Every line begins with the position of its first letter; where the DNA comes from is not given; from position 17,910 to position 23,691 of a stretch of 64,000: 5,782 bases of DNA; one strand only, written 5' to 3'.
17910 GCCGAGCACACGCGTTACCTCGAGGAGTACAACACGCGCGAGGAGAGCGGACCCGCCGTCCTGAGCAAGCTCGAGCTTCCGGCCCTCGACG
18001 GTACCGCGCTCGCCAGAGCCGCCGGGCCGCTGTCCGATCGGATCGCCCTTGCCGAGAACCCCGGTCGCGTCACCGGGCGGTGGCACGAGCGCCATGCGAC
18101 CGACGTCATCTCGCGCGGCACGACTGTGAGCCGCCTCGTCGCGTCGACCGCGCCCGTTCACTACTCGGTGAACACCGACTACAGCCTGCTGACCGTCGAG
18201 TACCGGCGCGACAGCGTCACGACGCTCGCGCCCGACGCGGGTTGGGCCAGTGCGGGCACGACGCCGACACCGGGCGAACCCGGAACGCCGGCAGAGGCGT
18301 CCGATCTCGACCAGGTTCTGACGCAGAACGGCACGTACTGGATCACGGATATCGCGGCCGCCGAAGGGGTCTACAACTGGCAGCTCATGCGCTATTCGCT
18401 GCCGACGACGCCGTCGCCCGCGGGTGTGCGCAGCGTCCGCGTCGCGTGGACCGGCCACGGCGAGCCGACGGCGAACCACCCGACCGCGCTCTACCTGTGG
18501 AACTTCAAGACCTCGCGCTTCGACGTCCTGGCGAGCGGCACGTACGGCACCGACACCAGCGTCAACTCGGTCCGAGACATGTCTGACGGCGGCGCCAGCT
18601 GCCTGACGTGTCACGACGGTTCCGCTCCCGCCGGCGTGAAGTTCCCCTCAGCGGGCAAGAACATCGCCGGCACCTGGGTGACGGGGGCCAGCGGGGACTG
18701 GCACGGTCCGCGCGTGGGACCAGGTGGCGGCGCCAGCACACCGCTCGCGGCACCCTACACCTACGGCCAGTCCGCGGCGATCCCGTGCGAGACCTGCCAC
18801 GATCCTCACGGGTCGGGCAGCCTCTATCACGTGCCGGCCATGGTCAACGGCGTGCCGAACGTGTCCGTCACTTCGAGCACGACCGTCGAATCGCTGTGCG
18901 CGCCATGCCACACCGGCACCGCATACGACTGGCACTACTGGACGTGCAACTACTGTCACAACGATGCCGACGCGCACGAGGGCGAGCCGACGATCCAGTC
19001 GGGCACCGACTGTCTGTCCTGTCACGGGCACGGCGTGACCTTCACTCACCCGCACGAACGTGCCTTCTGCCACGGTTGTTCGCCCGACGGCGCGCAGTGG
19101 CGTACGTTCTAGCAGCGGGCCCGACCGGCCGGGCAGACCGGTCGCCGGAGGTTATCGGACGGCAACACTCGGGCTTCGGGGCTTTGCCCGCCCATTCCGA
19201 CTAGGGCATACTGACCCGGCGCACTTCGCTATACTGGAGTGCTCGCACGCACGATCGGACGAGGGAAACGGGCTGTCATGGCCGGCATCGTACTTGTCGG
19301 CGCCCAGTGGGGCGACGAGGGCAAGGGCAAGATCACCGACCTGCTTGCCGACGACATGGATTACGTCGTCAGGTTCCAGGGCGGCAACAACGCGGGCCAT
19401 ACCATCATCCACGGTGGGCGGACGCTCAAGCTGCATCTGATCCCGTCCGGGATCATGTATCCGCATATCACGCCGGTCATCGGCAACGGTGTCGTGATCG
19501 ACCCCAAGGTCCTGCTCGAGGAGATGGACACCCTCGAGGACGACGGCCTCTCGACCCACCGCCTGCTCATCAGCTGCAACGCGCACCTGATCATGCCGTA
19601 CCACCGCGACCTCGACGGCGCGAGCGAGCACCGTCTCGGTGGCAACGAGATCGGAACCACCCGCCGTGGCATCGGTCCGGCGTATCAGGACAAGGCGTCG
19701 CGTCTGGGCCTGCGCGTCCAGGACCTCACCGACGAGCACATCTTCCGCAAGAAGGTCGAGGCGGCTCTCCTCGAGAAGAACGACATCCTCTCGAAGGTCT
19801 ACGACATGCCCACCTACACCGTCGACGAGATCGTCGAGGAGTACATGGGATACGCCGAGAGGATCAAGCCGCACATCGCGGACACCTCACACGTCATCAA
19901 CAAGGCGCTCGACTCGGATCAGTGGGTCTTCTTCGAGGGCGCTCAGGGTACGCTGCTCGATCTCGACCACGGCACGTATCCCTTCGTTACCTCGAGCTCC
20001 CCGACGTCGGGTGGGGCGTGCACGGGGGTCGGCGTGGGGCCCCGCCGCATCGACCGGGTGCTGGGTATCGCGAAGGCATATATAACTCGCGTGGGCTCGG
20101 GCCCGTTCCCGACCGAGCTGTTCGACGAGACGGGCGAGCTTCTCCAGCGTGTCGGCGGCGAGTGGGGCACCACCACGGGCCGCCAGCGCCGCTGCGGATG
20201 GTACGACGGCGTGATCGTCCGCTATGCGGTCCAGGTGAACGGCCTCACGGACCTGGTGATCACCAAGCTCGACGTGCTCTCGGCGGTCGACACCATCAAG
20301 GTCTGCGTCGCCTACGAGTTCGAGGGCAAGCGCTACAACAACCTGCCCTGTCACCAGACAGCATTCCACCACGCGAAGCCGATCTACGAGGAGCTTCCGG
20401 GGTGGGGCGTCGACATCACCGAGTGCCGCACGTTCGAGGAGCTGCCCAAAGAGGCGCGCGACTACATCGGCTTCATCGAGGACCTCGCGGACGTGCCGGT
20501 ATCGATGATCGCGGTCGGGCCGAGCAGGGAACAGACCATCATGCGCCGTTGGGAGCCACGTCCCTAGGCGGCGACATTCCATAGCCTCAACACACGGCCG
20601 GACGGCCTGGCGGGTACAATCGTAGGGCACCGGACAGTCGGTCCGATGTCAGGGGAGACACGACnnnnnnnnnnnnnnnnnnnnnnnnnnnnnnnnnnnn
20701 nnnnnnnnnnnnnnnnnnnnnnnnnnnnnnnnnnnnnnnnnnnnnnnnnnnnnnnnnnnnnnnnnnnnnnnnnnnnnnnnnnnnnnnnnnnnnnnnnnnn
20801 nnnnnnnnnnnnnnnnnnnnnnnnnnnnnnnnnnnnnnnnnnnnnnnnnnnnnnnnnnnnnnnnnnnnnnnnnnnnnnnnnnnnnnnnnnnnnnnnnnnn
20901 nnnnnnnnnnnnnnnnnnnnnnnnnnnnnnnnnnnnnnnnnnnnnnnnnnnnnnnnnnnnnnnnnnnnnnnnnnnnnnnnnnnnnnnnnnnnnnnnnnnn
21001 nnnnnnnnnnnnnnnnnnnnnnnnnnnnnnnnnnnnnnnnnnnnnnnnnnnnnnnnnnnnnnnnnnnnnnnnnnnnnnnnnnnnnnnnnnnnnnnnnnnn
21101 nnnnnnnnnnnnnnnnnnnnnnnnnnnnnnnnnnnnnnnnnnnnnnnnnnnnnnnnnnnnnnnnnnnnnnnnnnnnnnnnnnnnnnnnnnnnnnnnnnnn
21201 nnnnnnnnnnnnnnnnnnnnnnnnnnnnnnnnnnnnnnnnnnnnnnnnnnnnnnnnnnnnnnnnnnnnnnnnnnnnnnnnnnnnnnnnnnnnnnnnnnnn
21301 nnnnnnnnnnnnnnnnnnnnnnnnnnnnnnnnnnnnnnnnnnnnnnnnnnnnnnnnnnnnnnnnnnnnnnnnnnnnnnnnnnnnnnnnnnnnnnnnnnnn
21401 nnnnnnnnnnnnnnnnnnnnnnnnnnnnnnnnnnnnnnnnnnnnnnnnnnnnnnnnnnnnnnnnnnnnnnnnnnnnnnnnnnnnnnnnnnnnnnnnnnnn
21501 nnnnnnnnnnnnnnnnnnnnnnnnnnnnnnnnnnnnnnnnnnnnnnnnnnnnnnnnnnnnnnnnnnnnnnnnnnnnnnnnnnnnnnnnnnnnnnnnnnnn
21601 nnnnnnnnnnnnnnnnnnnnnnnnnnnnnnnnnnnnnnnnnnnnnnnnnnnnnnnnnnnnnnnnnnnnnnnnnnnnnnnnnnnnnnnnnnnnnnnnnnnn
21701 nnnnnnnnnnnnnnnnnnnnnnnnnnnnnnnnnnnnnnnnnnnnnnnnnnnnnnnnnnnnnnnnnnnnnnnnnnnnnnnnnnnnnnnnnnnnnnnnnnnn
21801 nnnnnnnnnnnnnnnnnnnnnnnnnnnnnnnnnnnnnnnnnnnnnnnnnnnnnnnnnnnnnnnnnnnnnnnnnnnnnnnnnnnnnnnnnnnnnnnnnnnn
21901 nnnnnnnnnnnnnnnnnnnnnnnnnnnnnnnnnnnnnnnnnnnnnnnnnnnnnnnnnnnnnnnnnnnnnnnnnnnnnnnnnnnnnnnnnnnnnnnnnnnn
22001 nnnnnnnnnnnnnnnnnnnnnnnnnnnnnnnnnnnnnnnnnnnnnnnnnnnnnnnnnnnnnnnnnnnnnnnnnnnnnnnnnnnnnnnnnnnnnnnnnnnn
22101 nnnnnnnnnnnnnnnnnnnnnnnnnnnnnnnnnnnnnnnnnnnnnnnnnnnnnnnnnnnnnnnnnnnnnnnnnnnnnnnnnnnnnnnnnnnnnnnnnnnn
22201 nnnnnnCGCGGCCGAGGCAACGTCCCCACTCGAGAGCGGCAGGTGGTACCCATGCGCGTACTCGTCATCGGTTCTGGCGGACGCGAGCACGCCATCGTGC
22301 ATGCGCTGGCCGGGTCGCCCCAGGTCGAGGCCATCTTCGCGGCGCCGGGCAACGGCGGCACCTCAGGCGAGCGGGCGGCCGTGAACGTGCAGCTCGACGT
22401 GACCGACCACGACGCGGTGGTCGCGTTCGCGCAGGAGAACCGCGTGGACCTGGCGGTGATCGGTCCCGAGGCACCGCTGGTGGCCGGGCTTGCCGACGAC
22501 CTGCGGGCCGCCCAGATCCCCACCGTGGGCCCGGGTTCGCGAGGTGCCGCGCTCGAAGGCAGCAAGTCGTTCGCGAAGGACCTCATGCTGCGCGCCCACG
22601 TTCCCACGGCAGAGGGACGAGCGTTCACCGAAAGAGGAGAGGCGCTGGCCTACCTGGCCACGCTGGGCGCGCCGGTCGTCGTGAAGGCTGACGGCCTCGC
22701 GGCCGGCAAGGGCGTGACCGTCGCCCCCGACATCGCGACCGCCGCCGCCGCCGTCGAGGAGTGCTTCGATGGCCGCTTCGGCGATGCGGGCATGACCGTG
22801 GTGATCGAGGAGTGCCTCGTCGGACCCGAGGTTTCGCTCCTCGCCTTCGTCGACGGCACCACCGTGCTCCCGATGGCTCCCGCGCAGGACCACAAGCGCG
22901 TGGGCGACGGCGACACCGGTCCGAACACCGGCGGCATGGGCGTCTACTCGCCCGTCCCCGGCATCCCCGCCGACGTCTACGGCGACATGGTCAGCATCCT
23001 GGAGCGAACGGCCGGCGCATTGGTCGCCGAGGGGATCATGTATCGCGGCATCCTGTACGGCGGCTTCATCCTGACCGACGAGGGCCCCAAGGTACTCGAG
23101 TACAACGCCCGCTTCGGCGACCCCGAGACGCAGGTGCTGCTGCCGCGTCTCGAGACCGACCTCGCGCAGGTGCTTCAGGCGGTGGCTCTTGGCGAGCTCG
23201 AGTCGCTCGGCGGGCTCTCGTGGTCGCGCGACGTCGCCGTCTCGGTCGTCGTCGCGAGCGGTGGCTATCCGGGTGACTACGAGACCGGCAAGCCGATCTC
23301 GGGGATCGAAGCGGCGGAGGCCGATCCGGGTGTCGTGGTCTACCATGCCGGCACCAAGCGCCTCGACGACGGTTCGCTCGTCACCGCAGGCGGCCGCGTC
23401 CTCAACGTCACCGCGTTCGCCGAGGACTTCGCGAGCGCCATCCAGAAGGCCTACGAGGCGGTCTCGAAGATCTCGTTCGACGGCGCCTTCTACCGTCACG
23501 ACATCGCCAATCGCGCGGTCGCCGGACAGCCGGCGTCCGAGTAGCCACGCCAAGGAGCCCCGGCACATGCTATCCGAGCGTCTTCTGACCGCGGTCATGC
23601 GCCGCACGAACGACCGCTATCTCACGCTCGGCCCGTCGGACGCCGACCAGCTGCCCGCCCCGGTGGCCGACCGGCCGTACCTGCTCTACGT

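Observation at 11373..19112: ~2,500-aa secreted multiheme cytochrome with three separated heme clusters in a probable monoderm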

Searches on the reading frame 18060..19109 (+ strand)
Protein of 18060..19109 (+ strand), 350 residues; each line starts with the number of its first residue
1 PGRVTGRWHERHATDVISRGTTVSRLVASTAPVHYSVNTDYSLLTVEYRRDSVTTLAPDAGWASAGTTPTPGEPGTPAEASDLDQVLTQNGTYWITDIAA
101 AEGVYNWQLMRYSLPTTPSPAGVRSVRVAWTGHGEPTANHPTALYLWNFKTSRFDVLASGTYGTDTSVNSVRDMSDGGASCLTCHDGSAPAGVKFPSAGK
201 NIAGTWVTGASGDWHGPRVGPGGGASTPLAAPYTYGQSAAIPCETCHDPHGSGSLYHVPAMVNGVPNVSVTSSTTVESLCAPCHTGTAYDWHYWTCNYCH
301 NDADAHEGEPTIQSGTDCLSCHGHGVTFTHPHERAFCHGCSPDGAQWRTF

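Call 48: search_protein_representatives(protein=window:18060-19109:+)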
Query: 350 residues. Proteins with E-value up to 0.001 (for the whole library): 197; up to 1e-10: 106; up to 1e-30: 75. The best 150 are listed.
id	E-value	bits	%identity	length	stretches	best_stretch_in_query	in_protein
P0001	1.7e-247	836.8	86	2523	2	1-350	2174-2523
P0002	3.1e-105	368.5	47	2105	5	8-350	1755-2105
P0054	1.3e-101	356.6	51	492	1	6-350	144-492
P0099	7.9e-88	311.3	50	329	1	29-350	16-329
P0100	9.2e-74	265.0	45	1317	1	28-350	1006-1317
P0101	1.4e-73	264.4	40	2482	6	25-350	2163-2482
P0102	1.8e-71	257.4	48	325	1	40-341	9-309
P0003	5.6e-70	252.5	42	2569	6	30-342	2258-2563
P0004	1.4e-67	244.6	39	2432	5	27-341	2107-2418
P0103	7.3e-65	235.7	40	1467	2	28-345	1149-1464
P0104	1.3e-63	231.5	40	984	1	27-350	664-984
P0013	1.7e-62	227.9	36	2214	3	31-331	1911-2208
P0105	1.4e-61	224.9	44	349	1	16-344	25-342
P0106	4.2e-61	223.3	44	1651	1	29-325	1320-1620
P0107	1.2e-60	221.8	42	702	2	27-342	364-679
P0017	7.9e-11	57.8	35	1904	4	60-172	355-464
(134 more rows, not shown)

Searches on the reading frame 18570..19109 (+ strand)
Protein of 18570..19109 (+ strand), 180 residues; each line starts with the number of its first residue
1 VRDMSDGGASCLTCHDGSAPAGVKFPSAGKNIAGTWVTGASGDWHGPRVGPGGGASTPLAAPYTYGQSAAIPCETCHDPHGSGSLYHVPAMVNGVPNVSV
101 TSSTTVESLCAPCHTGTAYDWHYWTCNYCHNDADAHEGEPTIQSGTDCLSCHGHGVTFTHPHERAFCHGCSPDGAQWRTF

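Call 69: search_solved_structures(query=A5, max_evalue=1)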
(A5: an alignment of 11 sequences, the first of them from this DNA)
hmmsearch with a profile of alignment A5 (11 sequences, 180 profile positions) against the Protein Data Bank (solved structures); distinct sequences matched with E-value up to 1: 16.
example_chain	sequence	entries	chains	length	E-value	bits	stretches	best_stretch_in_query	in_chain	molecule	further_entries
3ov0_A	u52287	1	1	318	1.6e-09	41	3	119-175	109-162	Cytochrome c family protein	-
3ouq_A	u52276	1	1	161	9.4e-06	28.7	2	112-175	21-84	Cytochrome c family protein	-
6r2q_A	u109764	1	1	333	2.1e-05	27.6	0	65-156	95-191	Cystathionine beta-synthase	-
9yuq_N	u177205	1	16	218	0.0042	20.1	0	66-82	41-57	Putative multiheme cytochrome c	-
6ef8_A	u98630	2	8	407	0.0059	19.6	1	57-82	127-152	C-type cytochrome OmcS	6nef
1bvb_A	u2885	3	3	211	0.0068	19.4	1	105-175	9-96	CYTOCHROME C-554 | CYTOCHROME C554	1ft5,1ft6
1rwj_A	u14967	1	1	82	0.047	16.7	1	120-171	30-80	Cytochrome c family protein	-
9l08_A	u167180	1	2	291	0.078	16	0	85-116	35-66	Covalently Connected Cytochrome c555 trimer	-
1h29_A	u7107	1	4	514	0.11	15.5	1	97-175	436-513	HIGH-MOLECULAR-WEIGHT CYTOCHROME C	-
1gws_A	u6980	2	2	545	0.12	15.3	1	97-175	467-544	HIGH-MOLECULAR-WEIGHT CYTOCHROME C | High-molecular-weight cytochrome c precursor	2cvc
8rv0_Y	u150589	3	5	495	0.13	15.2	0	54-80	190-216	Octaheme cytochrome c nitrite reductase | Octaheme nitrite c cytochrome c reductase | Octaheme nitrite reductase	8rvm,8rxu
2e84_A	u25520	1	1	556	0.22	14.5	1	98-175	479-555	High-molecular-weight cytochrome c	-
7tfs_A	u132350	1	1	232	0.34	13.9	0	7-21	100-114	Cytochrome c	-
9lts_C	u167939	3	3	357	0.44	13.5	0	83-116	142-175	Photosynthetic reaction center cytochrome c subunit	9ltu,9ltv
8yy9_C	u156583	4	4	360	0.45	13.5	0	83-116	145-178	Photosynthetic reaction center cytochrome c subunit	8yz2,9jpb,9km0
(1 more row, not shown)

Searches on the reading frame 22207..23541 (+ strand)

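Call 8: search_protein_families(library=pfam, proteins=[window:22207-23541:+], max_evalue=0.001)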
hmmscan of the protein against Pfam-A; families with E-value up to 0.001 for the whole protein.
window:22207-23541:+ (445 aa): 4 families
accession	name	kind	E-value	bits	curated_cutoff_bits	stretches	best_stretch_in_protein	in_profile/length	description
PF01071.24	GARS_A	-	6.8e-73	245.1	27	1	118-308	1-194/194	Phosphoribosylglycinamide synthetase, ATP-grasp (A) domain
PF02844.21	GARS_N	-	1.4e-34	119.3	29.5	1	16-117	1-100/100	Phosphoribosylglycinamide synthetase, N domain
PF02843.22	GARS_C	-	1.5e-33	115.4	34.8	1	344-436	1-92/92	Phosphoribosylglycinamide synthetase, C domain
PF02786.22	CPSase_L_D2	-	5.2e-05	23.3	19.8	1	120-207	2-92/211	Carbamoyl-phosphate synthase L chain, ATP binding domain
